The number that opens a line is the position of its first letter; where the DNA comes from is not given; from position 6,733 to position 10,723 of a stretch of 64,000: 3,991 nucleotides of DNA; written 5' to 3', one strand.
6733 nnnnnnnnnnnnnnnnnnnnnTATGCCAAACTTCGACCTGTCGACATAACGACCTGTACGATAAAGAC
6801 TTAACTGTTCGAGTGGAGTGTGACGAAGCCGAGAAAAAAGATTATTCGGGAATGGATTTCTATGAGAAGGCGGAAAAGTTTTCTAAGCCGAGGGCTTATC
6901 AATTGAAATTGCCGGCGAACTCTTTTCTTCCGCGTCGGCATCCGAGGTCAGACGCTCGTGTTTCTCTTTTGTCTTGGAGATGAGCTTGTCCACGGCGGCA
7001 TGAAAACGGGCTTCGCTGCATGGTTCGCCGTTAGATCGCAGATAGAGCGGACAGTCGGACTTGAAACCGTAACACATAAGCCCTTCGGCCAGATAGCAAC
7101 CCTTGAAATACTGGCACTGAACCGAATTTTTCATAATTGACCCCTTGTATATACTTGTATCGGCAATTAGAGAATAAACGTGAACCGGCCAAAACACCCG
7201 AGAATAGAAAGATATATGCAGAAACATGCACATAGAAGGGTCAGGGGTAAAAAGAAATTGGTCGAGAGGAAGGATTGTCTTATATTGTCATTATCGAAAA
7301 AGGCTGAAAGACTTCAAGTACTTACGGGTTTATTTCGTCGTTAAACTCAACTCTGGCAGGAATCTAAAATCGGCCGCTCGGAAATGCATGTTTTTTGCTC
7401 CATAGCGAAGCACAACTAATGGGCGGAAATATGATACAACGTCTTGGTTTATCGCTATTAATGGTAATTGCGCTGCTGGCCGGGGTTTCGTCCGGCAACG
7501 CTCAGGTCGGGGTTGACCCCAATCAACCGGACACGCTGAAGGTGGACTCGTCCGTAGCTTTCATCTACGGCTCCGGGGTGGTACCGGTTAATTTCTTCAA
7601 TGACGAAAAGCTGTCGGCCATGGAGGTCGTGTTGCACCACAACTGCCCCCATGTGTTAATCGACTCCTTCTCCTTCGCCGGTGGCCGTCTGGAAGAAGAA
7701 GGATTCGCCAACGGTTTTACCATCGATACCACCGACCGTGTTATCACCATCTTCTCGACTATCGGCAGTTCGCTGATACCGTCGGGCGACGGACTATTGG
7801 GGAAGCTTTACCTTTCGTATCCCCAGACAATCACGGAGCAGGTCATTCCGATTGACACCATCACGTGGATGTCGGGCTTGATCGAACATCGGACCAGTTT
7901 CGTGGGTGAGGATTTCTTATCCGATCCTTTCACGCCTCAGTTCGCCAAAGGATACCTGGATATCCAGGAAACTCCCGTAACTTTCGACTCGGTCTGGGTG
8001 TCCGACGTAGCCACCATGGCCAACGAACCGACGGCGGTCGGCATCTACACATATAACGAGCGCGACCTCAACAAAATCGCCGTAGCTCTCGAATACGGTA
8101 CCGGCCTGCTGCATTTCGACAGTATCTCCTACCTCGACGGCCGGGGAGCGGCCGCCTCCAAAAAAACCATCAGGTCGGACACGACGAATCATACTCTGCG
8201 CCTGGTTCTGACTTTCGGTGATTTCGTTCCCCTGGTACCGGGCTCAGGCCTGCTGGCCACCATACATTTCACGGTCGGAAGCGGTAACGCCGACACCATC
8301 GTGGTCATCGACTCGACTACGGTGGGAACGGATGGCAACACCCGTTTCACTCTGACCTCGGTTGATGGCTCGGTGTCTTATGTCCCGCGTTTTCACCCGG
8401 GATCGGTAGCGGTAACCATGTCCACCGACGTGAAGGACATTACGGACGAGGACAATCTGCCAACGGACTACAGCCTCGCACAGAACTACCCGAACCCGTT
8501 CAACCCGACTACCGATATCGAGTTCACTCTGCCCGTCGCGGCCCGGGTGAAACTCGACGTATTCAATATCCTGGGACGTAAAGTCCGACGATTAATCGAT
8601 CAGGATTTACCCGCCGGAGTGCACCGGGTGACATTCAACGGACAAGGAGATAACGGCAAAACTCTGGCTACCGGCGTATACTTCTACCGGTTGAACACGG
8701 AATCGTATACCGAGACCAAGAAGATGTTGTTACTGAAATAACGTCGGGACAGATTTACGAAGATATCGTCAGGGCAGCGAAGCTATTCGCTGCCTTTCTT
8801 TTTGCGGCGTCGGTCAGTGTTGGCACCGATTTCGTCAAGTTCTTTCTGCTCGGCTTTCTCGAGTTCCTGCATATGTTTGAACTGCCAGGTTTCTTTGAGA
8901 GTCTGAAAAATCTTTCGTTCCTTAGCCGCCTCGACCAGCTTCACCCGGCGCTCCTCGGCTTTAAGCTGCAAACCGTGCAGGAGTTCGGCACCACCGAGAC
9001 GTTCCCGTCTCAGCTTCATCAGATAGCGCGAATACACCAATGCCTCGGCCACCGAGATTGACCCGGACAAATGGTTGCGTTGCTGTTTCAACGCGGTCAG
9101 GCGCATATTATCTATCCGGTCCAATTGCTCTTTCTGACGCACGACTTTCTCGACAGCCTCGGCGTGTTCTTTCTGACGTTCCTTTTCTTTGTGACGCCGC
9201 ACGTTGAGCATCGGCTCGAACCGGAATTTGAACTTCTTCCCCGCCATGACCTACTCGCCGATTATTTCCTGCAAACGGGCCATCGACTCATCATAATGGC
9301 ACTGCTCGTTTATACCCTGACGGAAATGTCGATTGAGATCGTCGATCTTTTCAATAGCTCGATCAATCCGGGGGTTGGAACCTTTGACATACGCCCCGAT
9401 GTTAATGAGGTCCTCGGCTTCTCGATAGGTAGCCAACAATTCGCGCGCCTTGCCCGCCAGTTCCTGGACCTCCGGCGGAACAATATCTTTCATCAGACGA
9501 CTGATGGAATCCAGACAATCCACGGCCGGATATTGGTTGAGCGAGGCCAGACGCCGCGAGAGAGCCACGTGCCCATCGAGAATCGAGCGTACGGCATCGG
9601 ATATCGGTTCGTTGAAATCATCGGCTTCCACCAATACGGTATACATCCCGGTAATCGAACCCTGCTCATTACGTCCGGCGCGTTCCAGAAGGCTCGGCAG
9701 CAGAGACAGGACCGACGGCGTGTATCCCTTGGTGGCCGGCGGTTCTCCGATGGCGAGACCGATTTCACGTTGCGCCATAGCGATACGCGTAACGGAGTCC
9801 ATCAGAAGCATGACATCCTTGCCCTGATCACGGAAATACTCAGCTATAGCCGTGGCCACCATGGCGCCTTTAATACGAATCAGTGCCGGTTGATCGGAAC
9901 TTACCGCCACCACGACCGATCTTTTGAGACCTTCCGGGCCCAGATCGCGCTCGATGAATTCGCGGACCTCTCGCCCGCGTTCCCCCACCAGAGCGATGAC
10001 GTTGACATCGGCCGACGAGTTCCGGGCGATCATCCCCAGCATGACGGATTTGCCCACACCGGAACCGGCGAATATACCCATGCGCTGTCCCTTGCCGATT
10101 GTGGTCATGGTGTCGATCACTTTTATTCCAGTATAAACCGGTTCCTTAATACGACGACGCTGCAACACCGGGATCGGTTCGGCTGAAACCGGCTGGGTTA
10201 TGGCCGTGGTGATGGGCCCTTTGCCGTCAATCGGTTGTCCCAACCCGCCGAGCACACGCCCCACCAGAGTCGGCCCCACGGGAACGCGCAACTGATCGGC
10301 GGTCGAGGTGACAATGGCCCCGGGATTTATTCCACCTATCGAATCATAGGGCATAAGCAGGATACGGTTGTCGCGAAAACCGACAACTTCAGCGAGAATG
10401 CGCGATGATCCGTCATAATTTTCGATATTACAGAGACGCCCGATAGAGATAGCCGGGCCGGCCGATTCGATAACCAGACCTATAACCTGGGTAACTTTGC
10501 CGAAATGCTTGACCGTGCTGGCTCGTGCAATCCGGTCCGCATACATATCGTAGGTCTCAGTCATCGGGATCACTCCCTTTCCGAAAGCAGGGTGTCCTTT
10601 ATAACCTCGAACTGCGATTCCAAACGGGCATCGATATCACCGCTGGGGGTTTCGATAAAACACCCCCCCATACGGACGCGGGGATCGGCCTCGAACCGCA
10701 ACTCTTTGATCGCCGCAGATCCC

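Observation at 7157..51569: Recurrent GTTMA-N15/16-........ promoter-like motif in five intergenic regions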

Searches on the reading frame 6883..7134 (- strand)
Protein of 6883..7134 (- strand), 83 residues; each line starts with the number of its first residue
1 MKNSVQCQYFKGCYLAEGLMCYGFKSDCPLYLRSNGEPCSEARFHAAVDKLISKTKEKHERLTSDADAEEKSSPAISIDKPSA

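Call 6: search_protein_families(library=pfam, proteins=[window:6883-7134:-])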
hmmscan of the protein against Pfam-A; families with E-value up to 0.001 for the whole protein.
window:6883-7134:- (83 aa): 0 families

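Call 55: search_protein_families(library=ncbifam, proteins=[window:6883-7134:-], max_evalue=0.01)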
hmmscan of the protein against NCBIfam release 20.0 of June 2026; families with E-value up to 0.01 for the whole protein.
window:6883-7134:- (83 aa): 0 families

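Call 56: find_homologous_proteins(query=window:6883-7134:-, max_evalue=0.001)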
Query window:6883-7134:- (83 aa): 3 proteins with E <= 0.001 among 3 candidates.
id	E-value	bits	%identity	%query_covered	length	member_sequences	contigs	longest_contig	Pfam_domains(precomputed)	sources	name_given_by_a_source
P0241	1.4e-49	183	100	100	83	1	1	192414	-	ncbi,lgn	-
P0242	7.2e-27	111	66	89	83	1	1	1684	-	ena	-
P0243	1.6e-25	107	72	77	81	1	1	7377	-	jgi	jgi:hypothetical protein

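Call 65: predict_structure(alignment_id=A1)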
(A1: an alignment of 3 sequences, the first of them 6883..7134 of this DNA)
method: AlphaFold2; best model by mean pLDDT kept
length: 83 residues; sequences in the alignment: 3
mean_pLDDT: 52.1   pTM: 0.32
mean pLDDT of the five models: 52.1, 49.3, 47.0, 46.7, 43.9
residues with pLDDT >= 90: 0; 70-90: 6; 50-70: 37; < 50: 40
segments of 3 or more residues with pLDDT < 50: 1-10, 17-26, 65-83
pLDDT, mean of each block of 10 residues (from residue 1): 42 49 48 56 68 66 49 42 43
secondary structure, 60 per line:
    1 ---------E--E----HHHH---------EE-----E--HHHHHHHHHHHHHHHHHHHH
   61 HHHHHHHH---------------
elements in order: H18-21 H41-68

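Call 67: search_protein_representatives(protein=window:6883-7134:-)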
Query: 83 residues. Proteins with E-value up to 0.001 (for the whole library): 30; up to 1e-10: 16; up to 1e-30: 0. The best 30 are listed.
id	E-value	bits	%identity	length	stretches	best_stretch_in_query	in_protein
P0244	5.1e-24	100.3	68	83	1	2-63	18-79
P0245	1.6e-20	89.2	58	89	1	1-68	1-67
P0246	3.5e-15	72.1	57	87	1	4-61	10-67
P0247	4.2e-15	71.9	56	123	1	2-62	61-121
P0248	8.7e-15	70.9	61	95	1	6-59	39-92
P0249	3.1e-14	69.2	58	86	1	5-61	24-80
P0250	4.8e-14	68.5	53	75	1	5-63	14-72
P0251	5.7e-14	68.3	56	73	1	2-62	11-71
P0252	7.9e-14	67.9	55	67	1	5-62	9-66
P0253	1.5e-13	66.9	55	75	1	5-59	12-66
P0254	4.9e-13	65.3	51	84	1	2-62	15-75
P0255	8.4e-13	64.6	55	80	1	5-62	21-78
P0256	1.4e-12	63.9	48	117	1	4-61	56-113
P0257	8.4e-12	61.4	48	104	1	3-62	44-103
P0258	1.0e-11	61.1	48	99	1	4-61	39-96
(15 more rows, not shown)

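Call 74: predict_structure(alignment_id=A2)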
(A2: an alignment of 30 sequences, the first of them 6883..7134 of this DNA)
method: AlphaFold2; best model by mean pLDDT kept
length: 83 residues; sequences in the alignment: 30
mean_pLDDT: 67.9   pTM: 0.45
mean pLDDT of the five models: 67.9, 65.4, 64.9, 63.6, 62.1
residues with pLDDT >= 90: 2; 70-90: 31; 50-70: 43; < 50: 7
segments of 3 or more residues with pLDDT < 50: 28-32
pLDDT, mean of each block of 10 residues (from residue 1): 53 64 52 60 82 89 75 66 77
secondary structure, 60 per line:
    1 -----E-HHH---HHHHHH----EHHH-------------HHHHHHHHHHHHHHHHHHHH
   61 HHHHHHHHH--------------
elements in order: H14-19 H41-69

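Call 77: search_protein_families(library=pfam, proteins=[window:6883-7134:-], max_evalue=10)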
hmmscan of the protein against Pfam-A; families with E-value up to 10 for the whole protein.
window:6883-7134:- (83 aa): 0 families

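Call 78: fold_search(model_id=the predicted structure, library=pdb)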
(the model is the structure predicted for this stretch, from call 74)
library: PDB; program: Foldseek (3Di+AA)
matches with E <= 10: 18; with E <= 0.001: 0
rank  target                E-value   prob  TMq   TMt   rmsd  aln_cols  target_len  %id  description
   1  4par_A                1.4e+00  0.60  0.37  0.11   2.6        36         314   22  The 5-Hydroxymethylcytosine-Specific Restriction Enzyme AbaSI in a Complex with Product-like DNA (released 2014-06-25)
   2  4par_B                3.8e+00  0.30  0.37  0.11   2.6        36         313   22  The 5-Hydroxymethylcytosine-Specific Restriction Enzyme AbaSI in a Complex with Product-like DNA (released 2014-06-25)
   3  4par_C                4.1e+00  0.28  0.37  0.10   2.8        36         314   22  The 5-Hydroxymethylcytosine-Specific Restriction Enzyme AbaSI in a Complex with Product-like DNA (released 2014-06-25)
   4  8vxt_A                4.1e+00  0.18  0.30  0.09   5.1        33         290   15  Cryo-EM structure of mammalian Thorase filament, 3-layer refinement (released 2024-12-11)
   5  6qlc                  4.1e+00  0.11  0.23  0.23   2.6        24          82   33  The ssDNA-binding RNA polymerase cofactor Drc from Pseudomonas phage LUZ7 (released 2019-10-30)
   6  7lie_MODEL_1_A        4.1e+00  0.10  0.29  0.31   5.5        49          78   16  The isolated chicken ASIC1a thumb domain (ATD-c1a) retains the structure and ligand binding properties of the  (released 2022-08-10)
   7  6h4e_A                4.4e+00  0.08  0.25  0.09   5.3        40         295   15  Proteus mirabilis N-acetylneuraminate lyase (released 2019-06-26)
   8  7tgh_A8               5.1e+00  0.04  0.21  0.15   7.3        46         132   17  Cryo-EM structure of respiratory super-complex CI+III2 from Tetrahymena thermophila (released 2022-04-06)
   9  6w1s_X                5.4e+00  0.07  0.36  0.25  12.0        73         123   20  Atomic model of the mammalian Mediator complex (released 2021-03-10)
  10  8usb_U                5.8e+00  0.05  0.22  0.04   6.0        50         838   16  Non-substrate-engaged human 26S proteasome with Nub1/FAT10 bound to Rpn1 (released 2024-11-06)
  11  9bv1_U                6.7e+00  0.06  0.23  0.04   5.9        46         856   15  M2A Midnolin-Proteasome (translocating) (released 2025-06-11)
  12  8b6f_A7               6.7e+00  0.03  0.22  0.15   8.3        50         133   16  Cryo-EM structure of NADH:ubiquinone oxidoreductase (complex-I) from respiratory supercomplex of Tetrahymena thermoph (released 2023-03-29)
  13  6t3t_A                7.2e+00  0.05  0.27  0.11   5.4        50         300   22  Structure of the 4-hydroxy-tetrahydrodipicolinate synthase from the thermoacidophilic methanotroph Methylacidiphilum f (released 2020-05-06)
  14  9nki_U                7.2e+00  0.04  0.22  0.04   6.0        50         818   16  Structure of substrate engaged MIDN-bound human 26S proteasome, EB MIDN_UBL state (Composite map) (released 2025-05-07)
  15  2rfg_B                8.3e+00  0.08  0.34  0.12   4.4        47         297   17  Crystal structure of dihydrodipicolinate synthase from Hahella chejuensis at 1.5A resolution (released 2007-10-23)
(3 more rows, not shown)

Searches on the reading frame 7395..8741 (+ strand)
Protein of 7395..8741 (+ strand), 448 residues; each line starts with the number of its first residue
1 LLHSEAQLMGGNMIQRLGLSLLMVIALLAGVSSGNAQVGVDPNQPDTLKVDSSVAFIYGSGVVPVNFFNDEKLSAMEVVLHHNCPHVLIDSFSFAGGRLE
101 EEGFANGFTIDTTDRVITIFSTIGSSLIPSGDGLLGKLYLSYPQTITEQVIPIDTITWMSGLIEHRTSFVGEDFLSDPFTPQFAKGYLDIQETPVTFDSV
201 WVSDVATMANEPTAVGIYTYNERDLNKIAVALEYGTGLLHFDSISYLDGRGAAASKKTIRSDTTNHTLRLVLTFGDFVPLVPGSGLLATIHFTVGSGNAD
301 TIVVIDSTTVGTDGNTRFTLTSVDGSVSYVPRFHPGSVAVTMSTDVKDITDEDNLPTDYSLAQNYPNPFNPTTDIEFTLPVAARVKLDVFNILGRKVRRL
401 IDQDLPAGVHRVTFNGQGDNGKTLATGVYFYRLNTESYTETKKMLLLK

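Call 9: search_protein_families(library=pfam, proteins=[window:7395-8741:+])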
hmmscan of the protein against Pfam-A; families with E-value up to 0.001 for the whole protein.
window:7395-8741:+ (448 aa): 3 families
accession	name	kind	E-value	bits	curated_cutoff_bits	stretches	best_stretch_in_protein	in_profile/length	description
PF18962.6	Por_Secre_tail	-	5e-07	30.3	27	1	365-444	2-73/75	Secretion system C-terminal sorting domain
PF13860.13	FlgD_ig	-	2.7e-06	27.7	27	1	374-434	13-74/79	FlgD Ig-like domain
PF13585.12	CHU_C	-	4.7e-05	23.9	27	1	381-443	25-81/86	CHU_C Type IX secretion signal domain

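Call 55: search_protein_families(library=ncbifam, proteins=[window:7395-8741:+], max_evalue=0.01)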
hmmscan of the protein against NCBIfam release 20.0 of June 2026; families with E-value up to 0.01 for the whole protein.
window:7395-8741:+ (448 aa): 7 families
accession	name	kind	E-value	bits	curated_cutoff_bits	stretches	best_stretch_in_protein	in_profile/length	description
TIGR04183.1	Por_Secre_tail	domain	2.1e-10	40.4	23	1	365-445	2-70/72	T9SS type A sorting domain-containing protein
NF033707.1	T9SS_sortase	equivalog_domain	2e-08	32.4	420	1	362-443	999-1085/1095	type IX secretion system sortase PorU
NF038113.1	T9SSA_dep_M36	equivalog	3.5e-05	22.2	885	1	361-446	792-868/869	T9SS-dependent M36 family metallopeptidase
NF009276.0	PRK12633.1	equivalog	0.001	18.9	383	1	382-434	128-180/234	flagellar basal body rod modification protein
NF052323.1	T9SSA_dep_M6i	equivalog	0.0015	16.6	600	1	350-442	948-1033/1043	T9SS-dependent M6-like inactivated metalloprotease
NF009453.0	PRK12813.1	equivalog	0.0045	16.6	264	1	381-440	122-176/223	flagellar basal body rod modification protein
NF005176.1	PRK06655.1-1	equivalog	0.0051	16.7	230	1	382-444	96-158/197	flagellar hook assembly protein FlgD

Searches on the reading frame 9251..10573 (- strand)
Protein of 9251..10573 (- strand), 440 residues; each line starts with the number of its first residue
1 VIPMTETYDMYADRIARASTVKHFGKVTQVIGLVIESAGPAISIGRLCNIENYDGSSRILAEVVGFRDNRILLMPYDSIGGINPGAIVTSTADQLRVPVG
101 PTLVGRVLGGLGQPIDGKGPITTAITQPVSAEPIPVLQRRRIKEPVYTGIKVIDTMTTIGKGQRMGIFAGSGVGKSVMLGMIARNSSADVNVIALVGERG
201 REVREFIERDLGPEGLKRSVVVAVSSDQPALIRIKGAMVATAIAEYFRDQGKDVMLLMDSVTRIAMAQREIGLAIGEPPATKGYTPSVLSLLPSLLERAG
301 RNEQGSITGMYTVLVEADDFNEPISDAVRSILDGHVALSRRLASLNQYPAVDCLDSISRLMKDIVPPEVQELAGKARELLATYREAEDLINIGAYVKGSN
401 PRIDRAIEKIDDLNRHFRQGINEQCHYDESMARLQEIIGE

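Call 8: search_protein_families(library=pfam, proteins=[window:9251-10573:-])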
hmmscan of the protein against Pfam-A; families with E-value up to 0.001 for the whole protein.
window:9251-10573:- (440 aa): 3 families
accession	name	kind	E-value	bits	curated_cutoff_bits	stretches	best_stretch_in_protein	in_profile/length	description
PF00006.31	ATP-synt_ab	-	3.5e-88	295.2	29.5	1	149-358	1-213/213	ATP synthase alpha/beta family, nucleotide-binding domain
PF18269.6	T3SS_ATPase_C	-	3.4e-26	91.3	22.7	1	365-436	1-72/72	T3SS EscN ATPase C-terminal domain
PF02874.29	ATP-synt_ab_N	-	1.1e-10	42.2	20.9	1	27-91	1-68/69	ATP synthase alpha/beta family, beta-barrel domain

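Call 22: find_related_loci(query=window:9251-10573:-, collection=metagenome_contigs, flank=10000)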
Query window:9251-10573:- (440 aa) in metagenome_contigs; peptide patterns used: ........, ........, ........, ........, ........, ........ (x = any residue, [..] = any of these).
274 stretches matched a pattern; 213 encode a relative of the query (tblastn E <= 1e-3); the best 80 are kept; 80 distinct loci.
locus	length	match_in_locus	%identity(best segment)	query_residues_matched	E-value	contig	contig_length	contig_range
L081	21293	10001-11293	82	8-438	0e+0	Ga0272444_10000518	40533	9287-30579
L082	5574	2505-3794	80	8-438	0e+0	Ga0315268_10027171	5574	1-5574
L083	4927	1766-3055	79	8-438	0e+0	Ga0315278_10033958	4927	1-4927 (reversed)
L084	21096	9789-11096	77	4-438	0e+0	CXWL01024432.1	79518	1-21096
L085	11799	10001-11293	77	8-438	0e+0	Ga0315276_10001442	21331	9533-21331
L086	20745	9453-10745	76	8-438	0e+0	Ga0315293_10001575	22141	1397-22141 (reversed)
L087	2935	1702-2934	79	4-414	0e+0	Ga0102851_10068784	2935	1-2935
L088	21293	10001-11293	75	8-438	0e+0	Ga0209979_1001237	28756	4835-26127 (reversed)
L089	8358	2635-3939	74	5-439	0e+0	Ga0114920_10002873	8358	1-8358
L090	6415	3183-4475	74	8-438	0e+0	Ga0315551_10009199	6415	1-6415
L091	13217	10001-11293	74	8-438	0e+0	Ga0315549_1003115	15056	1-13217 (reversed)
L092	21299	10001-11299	70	8-440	0e+0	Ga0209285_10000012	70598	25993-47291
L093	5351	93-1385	70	8-438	0e+0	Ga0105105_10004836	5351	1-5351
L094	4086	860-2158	70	8-440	0e+0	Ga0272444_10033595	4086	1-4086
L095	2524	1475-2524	84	8-358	0e+0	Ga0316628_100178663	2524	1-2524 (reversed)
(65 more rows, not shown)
